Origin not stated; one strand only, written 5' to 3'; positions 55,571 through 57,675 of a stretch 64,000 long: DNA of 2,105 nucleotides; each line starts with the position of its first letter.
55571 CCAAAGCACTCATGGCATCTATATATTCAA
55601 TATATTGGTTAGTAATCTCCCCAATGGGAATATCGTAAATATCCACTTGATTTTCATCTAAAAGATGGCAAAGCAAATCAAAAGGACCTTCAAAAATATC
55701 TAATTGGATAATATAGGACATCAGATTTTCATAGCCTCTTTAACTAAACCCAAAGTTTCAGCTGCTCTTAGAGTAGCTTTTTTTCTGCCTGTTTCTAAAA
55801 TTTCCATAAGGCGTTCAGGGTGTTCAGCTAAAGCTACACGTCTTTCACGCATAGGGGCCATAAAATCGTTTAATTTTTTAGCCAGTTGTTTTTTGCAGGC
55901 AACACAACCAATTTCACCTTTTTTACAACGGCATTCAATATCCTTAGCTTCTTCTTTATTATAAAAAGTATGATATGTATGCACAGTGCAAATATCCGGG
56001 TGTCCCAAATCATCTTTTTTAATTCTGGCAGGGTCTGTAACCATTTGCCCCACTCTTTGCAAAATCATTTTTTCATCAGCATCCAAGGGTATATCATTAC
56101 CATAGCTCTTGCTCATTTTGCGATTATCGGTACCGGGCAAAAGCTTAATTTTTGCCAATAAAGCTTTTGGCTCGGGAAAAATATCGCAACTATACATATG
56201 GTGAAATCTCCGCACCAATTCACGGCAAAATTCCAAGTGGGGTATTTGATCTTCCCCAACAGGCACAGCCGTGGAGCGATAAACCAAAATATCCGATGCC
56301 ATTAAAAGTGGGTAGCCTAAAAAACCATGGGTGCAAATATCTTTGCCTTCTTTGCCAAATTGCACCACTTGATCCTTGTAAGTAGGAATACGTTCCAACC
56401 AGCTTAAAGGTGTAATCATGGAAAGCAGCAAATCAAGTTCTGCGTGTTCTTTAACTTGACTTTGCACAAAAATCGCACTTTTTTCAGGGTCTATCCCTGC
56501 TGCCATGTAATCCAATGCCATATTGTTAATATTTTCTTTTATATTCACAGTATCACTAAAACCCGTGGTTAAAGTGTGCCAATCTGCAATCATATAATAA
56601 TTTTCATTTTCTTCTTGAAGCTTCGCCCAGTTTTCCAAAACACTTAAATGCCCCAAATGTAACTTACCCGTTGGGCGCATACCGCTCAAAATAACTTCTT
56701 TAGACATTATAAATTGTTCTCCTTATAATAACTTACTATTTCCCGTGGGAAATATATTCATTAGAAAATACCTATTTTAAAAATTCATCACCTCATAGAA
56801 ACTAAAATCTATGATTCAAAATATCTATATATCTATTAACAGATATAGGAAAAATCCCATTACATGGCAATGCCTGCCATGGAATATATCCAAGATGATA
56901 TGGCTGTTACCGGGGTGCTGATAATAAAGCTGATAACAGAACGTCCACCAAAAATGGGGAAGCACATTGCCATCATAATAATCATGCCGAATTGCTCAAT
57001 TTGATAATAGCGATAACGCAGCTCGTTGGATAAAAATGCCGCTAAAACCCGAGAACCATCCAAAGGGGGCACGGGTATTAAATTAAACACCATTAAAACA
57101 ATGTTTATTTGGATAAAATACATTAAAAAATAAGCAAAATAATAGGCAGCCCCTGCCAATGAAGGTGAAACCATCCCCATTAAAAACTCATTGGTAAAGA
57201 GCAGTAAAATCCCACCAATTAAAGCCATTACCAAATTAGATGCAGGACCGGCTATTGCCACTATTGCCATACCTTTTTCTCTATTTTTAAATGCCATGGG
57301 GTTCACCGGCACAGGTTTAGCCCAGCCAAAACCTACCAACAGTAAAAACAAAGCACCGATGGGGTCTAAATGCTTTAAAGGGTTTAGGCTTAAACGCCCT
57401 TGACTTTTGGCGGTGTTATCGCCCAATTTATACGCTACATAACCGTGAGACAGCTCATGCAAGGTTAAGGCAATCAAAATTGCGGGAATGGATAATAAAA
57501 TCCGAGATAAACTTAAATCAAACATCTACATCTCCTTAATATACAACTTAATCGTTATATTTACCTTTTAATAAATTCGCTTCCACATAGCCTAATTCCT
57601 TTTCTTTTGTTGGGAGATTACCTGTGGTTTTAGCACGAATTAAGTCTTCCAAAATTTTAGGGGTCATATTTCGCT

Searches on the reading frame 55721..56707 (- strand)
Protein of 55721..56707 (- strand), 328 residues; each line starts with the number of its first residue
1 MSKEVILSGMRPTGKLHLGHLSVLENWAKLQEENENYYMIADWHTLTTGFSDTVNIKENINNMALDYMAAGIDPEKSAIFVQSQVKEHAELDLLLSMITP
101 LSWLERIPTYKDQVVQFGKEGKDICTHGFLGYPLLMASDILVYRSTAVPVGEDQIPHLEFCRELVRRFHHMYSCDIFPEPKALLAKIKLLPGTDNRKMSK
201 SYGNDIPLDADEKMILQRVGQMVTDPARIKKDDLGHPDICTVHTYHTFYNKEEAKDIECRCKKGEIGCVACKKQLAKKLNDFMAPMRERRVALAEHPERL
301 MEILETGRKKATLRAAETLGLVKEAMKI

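Call 35: search_protein_families(library=pfam, proteins=[window:55721-56707:-], max_evalue=0.00001)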
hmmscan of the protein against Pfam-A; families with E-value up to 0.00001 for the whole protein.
window:55721-56707:- (328 aa): 1 family
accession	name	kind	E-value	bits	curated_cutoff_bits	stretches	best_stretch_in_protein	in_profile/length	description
PF00579.31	tRNA-synt_1b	-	3e-64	217.6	21.1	1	6-282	8-290/292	tRNA synthetases class I (W and Y)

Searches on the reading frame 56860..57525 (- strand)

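Call 35: search_protein_families(library=pfam, proteins=[window:56860-57525:-], max_evalue=0.00001)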
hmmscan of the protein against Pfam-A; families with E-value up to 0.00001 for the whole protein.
window:56860-57525:- (221 aa): 1 family
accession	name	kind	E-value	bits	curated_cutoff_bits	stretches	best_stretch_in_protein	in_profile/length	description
PF02163.28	Peptidase_M50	-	5e-14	52.6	27.2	1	128-189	157-219/221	Peptidase family M50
